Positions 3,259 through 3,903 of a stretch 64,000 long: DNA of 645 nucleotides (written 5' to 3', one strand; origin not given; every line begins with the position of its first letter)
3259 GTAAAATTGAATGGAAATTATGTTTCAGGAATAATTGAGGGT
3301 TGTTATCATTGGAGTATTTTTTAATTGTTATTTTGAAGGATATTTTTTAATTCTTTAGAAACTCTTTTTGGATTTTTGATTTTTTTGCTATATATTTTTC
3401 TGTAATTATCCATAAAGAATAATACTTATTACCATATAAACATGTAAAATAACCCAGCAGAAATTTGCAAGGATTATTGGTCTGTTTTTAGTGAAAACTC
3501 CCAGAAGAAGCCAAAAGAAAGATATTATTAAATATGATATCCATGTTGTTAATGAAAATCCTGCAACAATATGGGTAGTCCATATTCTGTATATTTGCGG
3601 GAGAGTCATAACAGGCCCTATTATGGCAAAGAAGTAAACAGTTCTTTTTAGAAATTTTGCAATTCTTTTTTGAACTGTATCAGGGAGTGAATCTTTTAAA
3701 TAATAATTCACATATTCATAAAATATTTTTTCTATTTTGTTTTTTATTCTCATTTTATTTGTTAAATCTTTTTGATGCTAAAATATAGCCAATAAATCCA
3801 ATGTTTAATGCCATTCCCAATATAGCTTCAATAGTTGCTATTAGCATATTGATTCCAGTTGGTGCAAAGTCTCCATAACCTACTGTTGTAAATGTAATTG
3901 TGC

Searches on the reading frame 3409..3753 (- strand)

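Call 50: search_protein_families(library=pfam, proteins=[window:3409-3753:-], max_evalue=0.001)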
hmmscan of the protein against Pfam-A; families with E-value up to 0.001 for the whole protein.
window:3409-3753:- (115 aa): 1 family
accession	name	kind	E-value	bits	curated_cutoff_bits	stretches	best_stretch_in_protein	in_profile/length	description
PF03083.21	MtN3_slv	-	0.00025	21.5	23.7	1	50-114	18-82/87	Sugar efflux transporter for intercellular exchange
